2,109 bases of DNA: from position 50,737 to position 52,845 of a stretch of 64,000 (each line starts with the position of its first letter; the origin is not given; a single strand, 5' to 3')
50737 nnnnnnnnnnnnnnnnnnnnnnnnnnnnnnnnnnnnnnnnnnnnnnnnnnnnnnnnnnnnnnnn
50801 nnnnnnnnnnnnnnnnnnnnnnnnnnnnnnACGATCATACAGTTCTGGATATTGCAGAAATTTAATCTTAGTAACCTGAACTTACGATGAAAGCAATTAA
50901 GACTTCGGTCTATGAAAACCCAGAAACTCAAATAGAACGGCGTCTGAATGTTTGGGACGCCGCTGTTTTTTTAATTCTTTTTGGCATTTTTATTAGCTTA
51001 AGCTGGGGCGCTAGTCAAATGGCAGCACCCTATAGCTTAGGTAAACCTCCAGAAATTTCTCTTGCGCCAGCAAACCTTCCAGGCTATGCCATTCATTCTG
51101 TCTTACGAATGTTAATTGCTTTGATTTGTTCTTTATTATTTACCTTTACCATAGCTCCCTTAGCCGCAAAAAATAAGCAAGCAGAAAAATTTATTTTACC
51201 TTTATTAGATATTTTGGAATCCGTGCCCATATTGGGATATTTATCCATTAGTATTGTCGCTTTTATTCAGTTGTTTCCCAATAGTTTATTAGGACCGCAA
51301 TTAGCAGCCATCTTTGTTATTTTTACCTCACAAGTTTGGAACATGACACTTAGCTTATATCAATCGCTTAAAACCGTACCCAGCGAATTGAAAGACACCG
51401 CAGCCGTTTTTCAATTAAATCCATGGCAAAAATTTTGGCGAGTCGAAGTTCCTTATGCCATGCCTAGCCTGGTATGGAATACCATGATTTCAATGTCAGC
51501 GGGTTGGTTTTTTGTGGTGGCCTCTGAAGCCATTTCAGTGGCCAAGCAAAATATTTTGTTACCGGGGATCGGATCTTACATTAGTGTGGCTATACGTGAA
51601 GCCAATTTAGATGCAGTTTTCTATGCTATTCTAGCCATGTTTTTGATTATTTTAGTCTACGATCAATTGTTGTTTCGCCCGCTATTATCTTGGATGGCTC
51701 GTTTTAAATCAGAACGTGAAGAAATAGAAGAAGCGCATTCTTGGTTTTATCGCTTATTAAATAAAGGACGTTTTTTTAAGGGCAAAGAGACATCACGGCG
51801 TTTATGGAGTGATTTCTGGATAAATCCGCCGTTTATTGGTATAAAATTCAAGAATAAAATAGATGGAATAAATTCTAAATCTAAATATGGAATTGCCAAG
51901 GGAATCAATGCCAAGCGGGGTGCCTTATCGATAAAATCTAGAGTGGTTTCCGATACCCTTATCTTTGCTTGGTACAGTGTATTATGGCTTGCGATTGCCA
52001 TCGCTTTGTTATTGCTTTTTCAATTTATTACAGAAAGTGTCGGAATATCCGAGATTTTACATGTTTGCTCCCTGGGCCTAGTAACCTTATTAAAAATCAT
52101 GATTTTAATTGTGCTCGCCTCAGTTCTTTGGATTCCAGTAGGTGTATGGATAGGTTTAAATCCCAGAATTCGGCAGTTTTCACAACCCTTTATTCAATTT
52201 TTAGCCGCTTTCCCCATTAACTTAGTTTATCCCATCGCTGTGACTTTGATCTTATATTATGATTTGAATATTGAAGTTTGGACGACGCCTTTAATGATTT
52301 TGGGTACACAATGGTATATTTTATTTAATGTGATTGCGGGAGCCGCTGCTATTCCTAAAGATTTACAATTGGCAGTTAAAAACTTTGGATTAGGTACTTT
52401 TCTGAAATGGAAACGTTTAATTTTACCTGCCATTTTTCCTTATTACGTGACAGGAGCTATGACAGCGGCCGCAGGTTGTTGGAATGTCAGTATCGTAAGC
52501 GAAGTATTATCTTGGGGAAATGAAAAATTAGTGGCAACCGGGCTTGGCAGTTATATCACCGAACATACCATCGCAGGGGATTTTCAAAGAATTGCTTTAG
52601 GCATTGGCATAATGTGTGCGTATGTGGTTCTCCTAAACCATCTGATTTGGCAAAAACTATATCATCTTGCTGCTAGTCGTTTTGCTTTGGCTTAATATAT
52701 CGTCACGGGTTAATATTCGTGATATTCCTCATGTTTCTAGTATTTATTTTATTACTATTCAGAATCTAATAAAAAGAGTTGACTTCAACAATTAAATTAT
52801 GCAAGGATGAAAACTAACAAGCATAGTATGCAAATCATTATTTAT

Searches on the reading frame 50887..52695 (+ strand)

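Call 19: search_protein_families(library=pfam, proteins=[window:50887-52695:+], max_evalue=0.001)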
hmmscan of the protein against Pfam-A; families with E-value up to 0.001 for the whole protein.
window:50887-52695:+ (602 aa): 1 family
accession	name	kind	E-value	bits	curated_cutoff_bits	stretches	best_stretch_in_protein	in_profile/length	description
PF00528.27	BPD_transp_1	-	7.7e-22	78.3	26.4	2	92-261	7-174/184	Binding-protein-dependent transport system inner membrane component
